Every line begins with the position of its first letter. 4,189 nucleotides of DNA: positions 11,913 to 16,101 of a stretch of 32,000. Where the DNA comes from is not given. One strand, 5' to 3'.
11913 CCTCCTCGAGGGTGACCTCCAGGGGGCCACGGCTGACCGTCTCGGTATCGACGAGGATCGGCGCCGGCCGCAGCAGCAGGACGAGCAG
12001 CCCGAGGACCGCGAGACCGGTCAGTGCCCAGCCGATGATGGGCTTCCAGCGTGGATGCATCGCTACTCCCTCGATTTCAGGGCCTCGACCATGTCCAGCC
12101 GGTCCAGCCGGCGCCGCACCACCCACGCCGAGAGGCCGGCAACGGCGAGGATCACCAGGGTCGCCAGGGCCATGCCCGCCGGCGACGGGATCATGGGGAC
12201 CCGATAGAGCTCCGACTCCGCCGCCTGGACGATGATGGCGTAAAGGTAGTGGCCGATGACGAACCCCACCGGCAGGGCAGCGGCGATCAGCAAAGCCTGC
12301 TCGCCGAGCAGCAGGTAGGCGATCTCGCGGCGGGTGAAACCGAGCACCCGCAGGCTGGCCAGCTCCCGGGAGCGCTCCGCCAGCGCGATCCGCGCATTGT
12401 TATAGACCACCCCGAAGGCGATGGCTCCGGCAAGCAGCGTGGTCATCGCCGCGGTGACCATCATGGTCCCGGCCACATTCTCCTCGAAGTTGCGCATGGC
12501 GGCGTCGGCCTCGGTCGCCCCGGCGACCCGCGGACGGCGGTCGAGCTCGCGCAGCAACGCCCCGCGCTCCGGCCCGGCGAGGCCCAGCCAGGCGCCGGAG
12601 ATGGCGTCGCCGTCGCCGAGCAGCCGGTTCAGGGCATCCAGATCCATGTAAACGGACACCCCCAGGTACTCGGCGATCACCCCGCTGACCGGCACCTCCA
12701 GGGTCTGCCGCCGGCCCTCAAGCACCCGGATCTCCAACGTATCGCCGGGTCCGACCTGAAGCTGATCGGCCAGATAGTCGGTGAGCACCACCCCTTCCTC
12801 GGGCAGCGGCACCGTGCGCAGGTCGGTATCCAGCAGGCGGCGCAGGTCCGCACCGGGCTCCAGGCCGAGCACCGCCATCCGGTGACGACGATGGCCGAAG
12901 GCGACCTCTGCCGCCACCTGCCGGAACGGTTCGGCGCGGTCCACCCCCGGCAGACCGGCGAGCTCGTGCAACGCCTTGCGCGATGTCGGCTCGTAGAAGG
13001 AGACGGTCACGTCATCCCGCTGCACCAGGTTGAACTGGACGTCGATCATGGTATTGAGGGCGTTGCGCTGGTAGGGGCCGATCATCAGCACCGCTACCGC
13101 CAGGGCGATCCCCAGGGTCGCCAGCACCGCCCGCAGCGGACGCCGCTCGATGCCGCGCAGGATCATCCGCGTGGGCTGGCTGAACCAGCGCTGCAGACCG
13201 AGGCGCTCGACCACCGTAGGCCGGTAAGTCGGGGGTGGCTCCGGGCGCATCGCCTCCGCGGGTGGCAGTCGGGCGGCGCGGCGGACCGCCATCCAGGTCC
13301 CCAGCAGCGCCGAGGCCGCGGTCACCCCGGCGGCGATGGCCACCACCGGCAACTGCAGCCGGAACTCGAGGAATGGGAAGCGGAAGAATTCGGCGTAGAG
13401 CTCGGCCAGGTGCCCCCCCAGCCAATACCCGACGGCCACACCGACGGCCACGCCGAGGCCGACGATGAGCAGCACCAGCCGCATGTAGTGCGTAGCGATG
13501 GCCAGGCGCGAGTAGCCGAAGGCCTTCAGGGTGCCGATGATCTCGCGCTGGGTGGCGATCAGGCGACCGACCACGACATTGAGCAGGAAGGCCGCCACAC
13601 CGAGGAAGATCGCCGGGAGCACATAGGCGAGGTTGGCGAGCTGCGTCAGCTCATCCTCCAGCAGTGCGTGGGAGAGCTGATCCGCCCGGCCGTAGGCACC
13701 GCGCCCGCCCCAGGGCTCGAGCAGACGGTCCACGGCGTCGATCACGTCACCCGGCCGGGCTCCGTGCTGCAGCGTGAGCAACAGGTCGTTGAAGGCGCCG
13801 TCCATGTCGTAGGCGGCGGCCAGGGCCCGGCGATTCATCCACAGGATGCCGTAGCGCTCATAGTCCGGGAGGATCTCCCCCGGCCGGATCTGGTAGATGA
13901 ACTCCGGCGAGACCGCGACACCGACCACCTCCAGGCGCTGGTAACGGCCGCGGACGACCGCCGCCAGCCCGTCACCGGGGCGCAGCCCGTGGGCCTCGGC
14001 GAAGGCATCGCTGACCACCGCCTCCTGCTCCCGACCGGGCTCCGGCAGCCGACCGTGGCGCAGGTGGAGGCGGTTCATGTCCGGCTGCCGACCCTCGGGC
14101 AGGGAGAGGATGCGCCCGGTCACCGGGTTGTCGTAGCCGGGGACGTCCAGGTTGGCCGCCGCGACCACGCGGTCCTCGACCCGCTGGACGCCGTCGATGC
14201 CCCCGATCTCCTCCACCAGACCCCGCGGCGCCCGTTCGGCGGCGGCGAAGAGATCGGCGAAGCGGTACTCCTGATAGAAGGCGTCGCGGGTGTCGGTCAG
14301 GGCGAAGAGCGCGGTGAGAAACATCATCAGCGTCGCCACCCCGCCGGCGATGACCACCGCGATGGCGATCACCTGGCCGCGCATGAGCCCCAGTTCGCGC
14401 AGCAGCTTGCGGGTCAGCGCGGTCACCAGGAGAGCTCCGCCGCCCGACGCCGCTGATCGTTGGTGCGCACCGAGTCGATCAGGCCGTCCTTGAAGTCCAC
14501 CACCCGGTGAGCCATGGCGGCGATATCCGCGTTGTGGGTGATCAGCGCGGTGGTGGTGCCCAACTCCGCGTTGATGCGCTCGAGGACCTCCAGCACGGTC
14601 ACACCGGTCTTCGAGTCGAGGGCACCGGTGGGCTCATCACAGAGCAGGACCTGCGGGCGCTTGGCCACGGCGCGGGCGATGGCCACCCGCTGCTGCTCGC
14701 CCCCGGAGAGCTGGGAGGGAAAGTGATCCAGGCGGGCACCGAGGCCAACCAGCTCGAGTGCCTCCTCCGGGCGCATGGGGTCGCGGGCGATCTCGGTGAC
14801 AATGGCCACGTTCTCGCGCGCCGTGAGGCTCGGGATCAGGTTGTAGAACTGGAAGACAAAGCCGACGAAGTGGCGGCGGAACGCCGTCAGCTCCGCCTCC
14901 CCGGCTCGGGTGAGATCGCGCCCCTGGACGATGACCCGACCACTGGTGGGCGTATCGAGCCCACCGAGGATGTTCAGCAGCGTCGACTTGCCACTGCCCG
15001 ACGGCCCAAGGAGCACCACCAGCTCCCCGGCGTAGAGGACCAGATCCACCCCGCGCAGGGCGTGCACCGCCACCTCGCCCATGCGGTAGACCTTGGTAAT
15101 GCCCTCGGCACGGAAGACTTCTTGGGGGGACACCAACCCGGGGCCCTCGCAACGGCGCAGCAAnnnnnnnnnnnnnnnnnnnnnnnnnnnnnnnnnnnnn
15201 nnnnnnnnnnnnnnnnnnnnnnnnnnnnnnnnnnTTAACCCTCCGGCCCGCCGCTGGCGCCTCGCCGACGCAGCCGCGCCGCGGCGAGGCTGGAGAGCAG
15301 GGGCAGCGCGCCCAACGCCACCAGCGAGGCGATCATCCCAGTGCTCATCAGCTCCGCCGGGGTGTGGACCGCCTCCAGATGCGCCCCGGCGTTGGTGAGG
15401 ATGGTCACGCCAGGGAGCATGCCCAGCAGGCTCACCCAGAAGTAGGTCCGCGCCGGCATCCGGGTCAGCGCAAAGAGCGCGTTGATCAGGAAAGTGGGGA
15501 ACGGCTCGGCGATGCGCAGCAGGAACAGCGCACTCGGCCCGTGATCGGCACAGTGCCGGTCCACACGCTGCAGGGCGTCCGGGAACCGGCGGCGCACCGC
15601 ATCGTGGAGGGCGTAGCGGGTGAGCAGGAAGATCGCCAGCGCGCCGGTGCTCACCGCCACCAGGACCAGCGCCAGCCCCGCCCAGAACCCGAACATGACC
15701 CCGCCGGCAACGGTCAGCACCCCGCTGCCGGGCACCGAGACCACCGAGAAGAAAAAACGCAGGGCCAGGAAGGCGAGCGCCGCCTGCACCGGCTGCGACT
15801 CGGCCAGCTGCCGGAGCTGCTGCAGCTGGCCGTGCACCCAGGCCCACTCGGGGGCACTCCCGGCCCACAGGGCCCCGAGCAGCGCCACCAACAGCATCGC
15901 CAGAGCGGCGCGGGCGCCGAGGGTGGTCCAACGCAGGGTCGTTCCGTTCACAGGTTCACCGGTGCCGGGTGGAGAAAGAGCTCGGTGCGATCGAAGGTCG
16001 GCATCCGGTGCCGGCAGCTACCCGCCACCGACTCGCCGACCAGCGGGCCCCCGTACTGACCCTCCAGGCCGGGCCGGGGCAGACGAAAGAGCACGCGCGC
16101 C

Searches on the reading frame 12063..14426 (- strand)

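Call 26: search_protein_families(library=pfam, proteins=[window:12063-14426:-], max_evalue=0.00001)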
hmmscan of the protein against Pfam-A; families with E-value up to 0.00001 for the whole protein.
window:12063-14426:- (787 aa): 2 families
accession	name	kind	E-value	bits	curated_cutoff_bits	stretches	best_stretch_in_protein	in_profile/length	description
PF02687.27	FtsX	-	3.4e-26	92.1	25.5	2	664-774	5-115/120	FtsX-like permease C-terminal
PF12704.14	MacB_PCD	-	9.5e-11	42.8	27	1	435-607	3-182/207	MacB-like periplasmic core domain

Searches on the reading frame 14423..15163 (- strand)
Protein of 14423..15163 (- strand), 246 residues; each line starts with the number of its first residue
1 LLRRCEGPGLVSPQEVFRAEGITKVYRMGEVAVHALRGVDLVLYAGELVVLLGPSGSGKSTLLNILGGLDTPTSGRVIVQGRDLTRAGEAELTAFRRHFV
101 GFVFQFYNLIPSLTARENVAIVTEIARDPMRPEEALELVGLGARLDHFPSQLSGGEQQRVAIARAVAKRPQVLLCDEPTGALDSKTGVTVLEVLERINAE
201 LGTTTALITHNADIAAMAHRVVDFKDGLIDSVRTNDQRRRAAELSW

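Call 26: search_protein_families(library=pfam, proteins=[window:14423-15163:-], max_evalue=0.00001)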
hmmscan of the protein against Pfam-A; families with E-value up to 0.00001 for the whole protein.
window:14423-15163:- (246 aa): 1 family
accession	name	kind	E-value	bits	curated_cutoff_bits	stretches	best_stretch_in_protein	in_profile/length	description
PF00005.33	ABC_tran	-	2.5e-36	125.7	25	1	36-179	1-136/137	ABC transporter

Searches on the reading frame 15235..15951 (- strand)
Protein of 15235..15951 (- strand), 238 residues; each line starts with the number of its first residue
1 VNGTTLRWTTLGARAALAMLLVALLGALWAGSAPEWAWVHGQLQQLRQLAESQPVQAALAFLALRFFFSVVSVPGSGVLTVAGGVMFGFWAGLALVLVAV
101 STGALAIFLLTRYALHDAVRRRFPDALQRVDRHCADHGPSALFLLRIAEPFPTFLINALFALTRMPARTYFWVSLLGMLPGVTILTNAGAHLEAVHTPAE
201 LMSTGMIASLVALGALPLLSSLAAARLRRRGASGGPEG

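Call 33: search_protein_families(library=pfam, proteins=[window:15235-15951:-], max_evalue=0.00001)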
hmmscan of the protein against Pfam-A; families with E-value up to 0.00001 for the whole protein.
window:15235-15951:- (238 aa): 1 family
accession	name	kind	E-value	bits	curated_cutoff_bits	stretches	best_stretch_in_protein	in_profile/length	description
PF09335.16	VTT_dom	-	1.8e-22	80.6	33.9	1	74-190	2-122/123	VTT domain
